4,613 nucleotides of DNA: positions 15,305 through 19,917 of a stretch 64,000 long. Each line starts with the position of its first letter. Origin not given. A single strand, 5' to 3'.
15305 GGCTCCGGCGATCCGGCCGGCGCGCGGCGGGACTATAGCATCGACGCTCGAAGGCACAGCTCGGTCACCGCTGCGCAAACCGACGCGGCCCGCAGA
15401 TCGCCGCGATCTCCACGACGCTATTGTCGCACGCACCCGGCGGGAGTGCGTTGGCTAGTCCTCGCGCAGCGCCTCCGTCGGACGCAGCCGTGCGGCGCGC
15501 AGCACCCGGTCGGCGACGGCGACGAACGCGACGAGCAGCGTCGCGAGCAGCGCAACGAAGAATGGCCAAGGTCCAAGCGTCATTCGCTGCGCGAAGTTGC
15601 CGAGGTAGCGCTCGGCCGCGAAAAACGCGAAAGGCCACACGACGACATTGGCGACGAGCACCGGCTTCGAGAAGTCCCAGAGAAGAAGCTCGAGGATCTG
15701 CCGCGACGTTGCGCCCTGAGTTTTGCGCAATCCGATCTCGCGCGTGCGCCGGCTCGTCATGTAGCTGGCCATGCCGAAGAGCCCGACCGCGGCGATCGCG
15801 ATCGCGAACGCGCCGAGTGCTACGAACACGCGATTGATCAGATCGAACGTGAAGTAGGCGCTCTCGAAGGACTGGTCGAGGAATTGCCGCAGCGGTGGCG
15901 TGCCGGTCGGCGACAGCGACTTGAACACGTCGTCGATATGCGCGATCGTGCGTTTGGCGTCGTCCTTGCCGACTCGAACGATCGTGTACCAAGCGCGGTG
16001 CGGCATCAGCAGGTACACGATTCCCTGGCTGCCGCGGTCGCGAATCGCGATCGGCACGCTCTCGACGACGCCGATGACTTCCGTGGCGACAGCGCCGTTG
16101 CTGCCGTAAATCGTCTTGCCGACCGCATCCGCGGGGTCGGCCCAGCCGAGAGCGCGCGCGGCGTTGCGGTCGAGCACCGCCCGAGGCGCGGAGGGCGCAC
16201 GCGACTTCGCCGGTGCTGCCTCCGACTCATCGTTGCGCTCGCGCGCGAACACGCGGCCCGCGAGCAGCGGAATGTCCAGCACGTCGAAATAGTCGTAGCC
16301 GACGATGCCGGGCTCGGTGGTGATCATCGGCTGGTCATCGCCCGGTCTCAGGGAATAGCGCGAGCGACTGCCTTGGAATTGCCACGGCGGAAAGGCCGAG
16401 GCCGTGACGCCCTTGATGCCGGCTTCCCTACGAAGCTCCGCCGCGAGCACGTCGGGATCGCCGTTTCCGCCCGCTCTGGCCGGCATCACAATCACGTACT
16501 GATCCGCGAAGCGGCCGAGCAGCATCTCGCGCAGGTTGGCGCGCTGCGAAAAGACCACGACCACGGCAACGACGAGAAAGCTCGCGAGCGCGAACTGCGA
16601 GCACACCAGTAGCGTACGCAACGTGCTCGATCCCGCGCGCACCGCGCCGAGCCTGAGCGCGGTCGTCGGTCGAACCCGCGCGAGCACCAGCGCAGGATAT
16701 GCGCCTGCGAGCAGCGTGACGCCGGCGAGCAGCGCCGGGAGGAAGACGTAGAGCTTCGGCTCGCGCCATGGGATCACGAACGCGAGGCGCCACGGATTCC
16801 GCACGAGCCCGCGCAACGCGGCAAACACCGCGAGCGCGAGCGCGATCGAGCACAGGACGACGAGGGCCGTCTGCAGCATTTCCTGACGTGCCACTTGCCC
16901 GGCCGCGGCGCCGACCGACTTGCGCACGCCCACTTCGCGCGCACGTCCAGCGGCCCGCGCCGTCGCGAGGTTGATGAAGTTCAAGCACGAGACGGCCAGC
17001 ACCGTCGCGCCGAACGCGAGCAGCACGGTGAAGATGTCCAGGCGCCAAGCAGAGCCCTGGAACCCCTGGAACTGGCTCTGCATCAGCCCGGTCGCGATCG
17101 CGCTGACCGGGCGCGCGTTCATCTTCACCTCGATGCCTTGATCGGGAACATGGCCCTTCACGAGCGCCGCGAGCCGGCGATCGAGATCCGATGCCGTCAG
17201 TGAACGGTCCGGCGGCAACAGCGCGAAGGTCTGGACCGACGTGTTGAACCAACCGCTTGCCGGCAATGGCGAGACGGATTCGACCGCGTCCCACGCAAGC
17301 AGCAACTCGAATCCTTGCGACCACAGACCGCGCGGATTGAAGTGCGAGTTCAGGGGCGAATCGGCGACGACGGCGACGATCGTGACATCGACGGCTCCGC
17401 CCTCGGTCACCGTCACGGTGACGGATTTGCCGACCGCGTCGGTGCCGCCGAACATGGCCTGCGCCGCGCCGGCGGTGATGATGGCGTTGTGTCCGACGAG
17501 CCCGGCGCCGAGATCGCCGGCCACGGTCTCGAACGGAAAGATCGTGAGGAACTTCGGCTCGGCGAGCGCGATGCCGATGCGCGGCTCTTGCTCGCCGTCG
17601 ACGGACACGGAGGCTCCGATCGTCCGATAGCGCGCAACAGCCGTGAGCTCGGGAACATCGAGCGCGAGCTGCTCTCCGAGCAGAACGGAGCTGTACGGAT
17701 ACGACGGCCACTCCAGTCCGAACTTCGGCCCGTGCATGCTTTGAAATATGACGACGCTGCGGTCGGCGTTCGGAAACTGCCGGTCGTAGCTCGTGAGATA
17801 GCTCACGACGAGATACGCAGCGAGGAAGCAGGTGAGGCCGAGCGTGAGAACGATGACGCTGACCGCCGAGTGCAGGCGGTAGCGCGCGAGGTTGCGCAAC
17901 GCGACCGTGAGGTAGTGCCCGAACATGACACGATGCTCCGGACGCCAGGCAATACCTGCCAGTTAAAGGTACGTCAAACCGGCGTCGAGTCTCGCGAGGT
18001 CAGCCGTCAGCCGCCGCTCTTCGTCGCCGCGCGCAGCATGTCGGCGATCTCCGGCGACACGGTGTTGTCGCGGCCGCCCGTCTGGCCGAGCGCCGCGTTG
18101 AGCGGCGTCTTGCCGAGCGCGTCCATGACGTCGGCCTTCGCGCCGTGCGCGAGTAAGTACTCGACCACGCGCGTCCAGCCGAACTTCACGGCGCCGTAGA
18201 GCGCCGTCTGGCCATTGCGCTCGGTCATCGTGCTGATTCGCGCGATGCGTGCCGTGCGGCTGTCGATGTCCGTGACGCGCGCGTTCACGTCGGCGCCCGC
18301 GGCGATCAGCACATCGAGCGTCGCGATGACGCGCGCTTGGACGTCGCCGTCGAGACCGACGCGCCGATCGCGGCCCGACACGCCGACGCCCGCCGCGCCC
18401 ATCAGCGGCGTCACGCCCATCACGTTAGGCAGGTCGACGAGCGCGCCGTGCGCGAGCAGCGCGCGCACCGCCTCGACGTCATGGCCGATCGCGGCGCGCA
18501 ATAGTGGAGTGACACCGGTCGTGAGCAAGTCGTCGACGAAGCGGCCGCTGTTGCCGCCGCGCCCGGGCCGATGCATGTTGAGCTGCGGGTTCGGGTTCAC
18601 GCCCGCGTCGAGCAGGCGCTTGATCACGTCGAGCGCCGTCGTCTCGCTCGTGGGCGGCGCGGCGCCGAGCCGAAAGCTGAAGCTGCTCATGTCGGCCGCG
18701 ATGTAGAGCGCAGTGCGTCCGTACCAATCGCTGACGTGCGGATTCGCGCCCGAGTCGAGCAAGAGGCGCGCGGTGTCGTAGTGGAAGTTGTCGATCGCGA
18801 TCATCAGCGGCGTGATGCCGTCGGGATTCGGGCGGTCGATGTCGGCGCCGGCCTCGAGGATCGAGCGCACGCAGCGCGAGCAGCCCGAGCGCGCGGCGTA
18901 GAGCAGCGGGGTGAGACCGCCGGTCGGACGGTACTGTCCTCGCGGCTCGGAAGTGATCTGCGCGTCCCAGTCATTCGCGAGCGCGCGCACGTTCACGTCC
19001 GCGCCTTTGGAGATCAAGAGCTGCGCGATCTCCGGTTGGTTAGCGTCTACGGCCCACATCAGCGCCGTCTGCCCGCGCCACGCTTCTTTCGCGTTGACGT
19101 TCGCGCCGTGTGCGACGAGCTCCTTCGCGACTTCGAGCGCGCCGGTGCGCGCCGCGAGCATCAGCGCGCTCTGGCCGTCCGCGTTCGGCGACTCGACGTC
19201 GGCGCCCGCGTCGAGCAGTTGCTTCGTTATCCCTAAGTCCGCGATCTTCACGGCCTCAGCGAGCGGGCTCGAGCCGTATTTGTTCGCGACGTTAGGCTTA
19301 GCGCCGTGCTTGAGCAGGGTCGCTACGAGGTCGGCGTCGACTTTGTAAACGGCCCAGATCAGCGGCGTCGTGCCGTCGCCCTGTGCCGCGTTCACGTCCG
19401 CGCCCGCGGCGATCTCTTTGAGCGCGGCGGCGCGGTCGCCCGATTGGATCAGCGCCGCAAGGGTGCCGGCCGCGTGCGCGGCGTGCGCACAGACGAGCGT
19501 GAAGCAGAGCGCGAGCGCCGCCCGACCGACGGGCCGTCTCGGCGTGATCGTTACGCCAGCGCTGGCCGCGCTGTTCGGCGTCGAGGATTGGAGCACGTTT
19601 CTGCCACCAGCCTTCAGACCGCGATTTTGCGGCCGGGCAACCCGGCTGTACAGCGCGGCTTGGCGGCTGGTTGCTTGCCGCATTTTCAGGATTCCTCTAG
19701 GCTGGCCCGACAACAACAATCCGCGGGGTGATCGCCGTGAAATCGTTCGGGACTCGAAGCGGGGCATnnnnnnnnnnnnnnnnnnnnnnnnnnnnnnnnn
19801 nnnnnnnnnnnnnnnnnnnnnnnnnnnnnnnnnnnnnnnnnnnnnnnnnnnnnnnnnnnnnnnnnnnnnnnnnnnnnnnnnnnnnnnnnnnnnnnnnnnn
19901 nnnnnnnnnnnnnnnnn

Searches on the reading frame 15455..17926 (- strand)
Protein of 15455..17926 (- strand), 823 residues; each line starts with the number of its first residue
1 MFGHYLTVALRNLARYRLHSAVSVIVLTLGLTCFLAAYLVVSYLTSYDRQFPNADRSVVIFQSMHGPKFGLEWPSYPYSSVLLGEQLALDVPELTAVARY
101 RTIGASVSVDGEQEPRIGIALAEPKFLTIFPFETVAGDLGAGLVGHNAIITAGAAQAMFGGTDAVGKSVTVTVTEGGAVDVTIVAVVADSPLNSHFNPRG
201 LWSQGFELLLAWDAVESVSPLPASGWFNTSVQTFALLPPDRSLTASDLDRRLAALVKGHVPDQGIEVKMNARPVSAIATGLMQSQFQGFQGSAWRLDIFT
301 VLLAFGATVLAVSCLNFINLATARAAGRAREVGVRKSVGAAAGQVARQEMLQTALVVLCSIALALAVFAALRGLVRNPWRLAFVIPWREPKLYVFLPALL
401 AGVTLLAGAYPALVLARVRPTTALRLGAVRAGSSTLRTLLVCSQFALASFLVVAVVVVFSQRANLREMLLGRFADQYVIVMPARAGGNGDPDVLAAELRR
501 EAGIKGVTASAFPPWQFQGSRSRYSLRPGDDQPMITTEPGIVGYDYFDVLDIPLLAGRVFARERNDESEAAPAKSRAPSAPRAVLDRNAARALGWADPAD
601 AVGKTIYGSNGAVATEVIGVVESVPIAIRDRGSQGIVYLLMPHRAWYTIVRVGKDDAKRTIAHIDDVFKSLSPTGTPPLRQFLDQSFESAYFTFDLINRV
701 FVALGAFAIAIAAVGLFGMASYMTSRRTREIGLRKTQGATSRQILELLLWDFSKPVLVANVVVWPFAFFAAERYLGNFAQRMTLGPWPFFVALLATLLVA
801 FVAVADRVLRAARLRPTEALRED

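Call 25: find_encoding_contigs(protein=window:15455-17926:-, flank=3000, max_places=4)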
Protein window:15455-17926:- (823 aa): no gene with exactly this product is on record in the collection.

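Call 51: search_protein_families(library=pfam, proteins=[window:15455-17926:-], max_evalue=0.00001)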
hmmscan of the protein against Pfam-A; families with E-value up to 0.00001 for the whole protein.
window:15455-17926:- (823 aa): 2 families
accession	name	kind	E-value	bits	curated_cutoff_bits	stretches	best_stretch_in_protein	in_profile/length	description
PF12704.14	MacB_PCD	-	4e-23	83.2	27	2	20-197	1-165/207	MacB-like periplasmic core domain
PF02687.27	FtsX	-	1.1e-21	77.6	25.5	2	704-810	3-114/120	FtsX-like permease C-terminal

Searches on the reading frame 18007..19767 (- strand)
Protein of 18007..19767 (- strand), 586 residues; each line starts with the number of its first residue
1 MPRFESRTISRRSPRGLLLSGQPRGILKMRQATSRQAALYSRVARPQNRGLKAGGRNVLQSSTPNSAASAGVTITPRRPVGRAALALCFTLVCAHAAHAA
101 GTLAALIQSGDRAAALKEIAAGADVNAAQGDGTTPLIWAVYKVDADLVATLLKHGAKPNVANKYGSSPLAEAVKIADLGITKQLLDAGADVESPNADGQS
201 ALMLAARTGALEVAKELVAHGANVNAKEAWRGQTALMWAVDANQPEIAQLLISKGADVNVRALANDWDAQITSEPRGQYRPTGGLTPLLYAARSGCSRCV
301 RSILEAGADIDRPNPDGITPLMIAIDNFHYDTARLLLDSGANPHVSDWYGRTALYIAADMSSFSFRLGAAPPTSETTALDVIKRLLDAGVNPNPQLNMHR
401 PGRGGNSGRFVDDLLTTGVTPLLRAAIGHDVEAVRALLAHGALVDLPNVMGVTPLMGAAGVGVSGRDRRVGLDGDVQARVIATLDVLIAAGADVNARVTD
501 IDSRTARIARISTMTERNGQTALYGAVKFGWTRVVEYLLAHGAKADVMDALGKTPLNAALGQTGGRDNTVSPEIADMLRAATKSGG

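Call 51: search_protein_families(library=pfam, proteins=[window:18007-19767:-], max_evalue=0.00001)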
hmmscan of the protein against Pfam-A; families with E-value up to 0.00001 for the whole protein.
window:18007-19767:- (586 aa): 5 families
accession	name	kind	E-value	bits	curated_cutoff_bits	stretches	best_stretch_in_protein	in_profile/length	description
PF12796.13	Ank_2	-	6.1e-66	219.5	27.3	5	172-261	4-89/90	Ankyrin repeats (3 copies)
PF00023.36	Ank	-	1.5e-57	188.7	21.1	2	232-261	2-31/33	Ankyrin repeat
PF13637.12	Ank_4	-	5.5e-43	144.5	22.7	0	205-252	4-50/50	Ankyrin repeats (many copies)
PF13606.12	Ank_3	-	6e-40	130.5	22.3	0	232-260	2-30/30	Ankyrin repeat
PF13857.12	Ank_5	-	2.4e-37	127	27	2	184-236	1-53/56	Ankyrin repeats (many copies)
